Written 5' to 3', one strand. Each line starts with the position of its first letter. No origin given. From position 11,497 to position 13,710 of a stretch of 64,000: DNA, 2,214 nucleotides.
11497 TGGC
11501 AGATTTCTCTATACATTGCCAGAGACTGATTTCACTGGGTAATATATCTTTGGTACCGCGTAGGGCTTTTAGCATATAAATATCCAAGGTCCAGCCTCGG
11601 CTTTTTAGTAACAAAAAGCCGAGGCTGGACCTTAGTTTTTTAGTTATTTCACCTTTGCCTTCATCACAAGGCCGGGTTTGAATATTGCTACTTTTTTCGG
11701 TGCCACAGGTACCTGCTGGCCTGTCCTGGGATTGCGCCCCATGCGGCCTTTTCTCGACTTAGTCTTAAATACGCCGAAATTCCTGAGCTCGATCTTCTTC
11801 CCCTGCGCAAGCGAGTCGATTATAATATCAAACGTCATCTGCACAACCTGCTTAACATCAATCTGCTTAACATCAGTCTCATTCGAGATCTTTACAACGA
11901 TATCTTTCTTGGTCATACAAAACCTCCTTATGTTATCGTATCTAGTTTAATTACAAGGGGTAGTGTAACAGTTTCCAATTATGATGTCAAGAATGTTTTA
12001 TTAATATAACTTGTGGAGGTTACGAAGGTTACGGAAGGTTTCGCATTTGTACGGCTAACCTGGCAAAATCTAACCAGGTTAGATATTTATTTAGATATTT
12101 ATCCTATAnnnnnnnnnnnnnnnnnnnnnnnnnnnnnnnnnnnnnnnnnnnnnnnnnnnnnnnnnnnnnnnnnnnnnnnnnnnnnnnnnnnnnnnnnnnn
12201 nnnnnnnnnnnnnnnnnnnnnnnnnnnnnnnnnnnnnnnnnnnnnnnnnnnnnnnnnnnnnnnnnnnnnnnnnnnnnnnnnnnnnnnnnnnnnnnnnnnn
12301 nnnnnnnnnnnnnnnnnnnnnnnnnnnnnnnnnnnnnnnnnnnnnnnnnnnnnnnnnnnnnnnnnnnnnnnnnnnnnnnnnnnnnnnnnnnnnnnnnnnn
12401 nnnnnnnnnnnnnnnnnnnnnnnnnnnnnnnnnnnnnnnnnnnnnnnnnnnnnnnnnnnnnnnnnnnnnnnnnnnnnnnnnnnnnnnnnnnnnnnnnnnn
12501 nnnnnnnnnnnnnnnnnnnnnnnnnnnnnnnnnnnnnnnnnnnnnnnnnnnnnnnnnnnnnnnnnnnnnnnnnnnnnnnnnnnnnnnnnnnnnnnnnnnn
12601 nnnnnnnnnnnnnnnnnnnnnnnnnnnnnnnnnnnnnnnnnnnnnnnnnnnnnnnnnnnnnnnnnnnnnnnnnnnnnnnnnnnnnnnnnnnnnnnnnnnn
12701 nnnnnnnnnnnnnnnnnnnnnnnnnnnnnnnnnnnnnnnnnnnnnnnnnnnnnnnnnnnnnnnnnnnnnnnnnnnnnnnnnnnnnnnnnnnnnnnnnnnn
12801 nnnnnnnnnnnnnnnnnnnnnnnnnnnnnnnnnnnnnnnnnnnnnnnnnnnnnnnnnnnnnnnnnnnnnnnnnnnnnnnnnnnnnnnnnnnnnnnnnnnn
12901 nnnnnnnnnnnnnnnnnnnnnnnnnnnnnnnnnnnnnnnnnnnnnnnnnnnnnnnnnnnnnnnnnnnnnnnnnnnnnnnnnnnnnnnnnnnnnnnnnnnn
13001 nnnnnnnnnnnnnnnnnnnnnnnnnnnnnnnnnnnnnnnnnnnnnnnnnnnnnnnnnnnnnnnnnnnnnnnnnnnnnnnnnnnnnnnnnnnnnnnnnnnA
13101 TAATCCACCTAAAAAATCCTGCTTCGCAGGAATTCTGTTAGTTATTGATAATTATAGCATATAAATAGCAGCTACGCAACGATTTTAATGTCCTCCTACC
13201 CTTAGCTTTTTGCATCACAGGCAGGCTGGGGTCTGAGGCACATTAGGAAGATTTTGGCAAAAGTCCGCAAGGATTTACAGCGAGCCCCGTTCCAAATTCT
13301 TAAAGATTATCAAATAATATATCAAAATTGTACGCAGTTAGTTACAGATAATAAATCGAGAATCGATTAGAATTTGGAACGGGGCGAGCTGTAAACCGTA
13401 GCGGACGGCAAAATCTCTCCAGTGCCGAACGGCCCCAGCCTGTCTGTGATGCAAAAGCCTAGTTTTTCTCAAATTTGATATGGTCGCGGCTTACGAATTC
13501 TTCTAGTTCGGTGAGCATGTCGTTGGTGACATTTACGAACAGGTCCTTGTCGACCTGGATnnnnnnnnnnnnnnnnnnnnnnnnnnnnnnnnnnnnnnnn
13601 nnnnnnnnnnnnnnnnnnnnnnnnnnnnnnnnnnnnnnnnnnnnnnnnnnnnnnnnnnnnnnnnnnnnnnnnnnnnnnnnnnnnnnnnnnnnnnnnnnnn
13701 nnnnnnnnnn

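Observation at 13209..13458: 250-bp MITE-like imperfect palindrome between a hypothetical secreted-protein gene and dnaE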

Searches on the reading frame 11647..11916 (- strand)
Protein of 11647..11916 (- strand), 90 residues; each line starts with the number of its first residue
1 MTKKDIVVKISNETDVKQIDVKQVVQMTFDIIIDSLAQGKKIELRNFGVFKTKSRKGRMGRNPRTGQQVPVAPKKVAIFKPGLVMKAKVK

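Call 79: search_protein_families(library=pfam, proteins=[window:11647-11916:-], max_evalue=0.1)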
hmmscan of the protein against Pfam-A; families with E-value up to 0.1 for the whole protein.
window:11647-11916:- (90 aa): 7 families
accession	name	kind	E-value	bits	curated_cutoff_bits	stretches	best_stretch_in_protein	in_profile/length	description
PF00216.26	Bac_DNA_binding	-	1.5e-27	96.1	22.4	1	1-89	1-89/90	Bacterial DNA-binding protein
PF18291.6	HU-HIG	-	7.8e-07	29.6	26.2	1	2-55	33-86/125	HU domain fused to wHTH, Ig, or Glycine-rich motif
PF18289.6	HU-CCDC81_euk_2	-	9.3e-05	22.8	26.1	1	9-59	9-61/75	CCDC81 eukaryotic HU domain 2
PF09010.15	AsiA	-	0.004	17.7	25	1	3-46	28-71/85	Anti-Sigma Factor A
PF14908.11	HU-CCDC81_euk_1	-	0.01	16.3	26.1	1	18-70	21-73/89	CCDC81 eukaryotic HU domain 1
PF18175.6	HU-CCDC81_bac_2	-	0.067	13.5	35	1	10-54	7-51/70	CCDC81-like prokaryotic HU domain 2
PF16007.11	DUF4777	-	0.093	13.4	34.4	0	1-29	20-48/66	Domain of unknown function (DUF4777)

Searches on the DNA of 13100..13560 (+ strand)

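Call 24: search_rna_families(source=window, start=13100, end=13560, threshold=evalue, max_evalue=10)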
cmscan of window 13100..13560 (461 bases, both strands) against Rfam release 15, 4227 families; matches with E-value up to 10: 12.
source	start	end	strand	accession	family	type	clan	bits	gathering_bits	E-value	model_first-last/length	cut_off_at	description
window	13249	13416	-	RF04205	MIR2606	Gene; miRNA;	-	43.6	139.7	1.9e-05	1-165/165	no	MIR2606 microRNA precursor family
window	13248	13417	+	RF04205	MIR2606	Gene; miRNA;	-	42.3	139.7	3.7e-05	1-165/165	no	MIR2606 microRNA precursor family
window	13275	13394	-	RF03664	MIR6288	Gene; miRNA;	-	39.9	74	1e-06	1-92/92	no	MIR6288 microRNA precursor family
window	13253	13412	+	RF04209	MIR7533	Gene; miRNA;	-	34.7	230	2.4e-05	1-249/249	no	MIR7533 microRNA precursor family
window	13275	13394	+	RF03664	MIR6288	Gene; miRNA;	-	33.9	74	4.2e-05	1-92/92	no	MIR6288 microRNA precursor family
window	13271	13402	-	RF04211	MIR5185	Gene; miRNA;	-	30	101.7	0.00065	1-111/111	no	MIR5185 microRNA precursor family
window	13254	13417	-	RF01043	MIR1023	Gene; miRNA;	-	27.8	90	0.00061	1-165/165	no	MIR1023 microRNA precursor family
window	13272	13393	+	RF04211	MIR5185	Gene; miRNA;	-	26.7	101.7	0.0046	1-111/111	no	MIR5185 microRNA precursor family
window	13278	13391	+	RF03933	MIR6445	Gene; miRNA;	-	23.8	100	0.021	1-117/117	no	MIR6445 microRNA precursor family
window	13300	13328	+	RF01374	CRISPR-DR61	Gene; CRISPR;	-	19.1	38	1.5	1-37/37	no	CRISPR RNA direct repeat element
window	13334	13358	+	RF01107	SBRMV1_UPD-PKf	Cis-reg;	-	16.5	39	2.2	1-27/27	no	Pseudoknot of upstream pseudoknot domain (UPD) of the 3'UTR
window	13286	13383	+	RF03284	mir-4637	Gene; miRNA;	-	14.6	89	7.4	1-84/84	no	mir-4637 microRNA precursor family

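Call 82: search_dna_similar(query=window:13195-13470:+, collection=plasmids, mode=distant, max_evalue=0.01)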
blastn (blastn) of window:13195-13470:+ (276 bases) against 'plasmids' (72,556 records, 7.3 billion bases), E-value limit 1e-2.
No match.

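Call 83: search_dna_similar(query=window:13195-13470:+, collection=phages, mode=distant, max_evalue=0.01)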
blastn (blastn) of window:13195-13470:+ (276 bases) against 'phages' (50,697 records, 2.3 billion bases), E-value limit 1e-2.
No match.
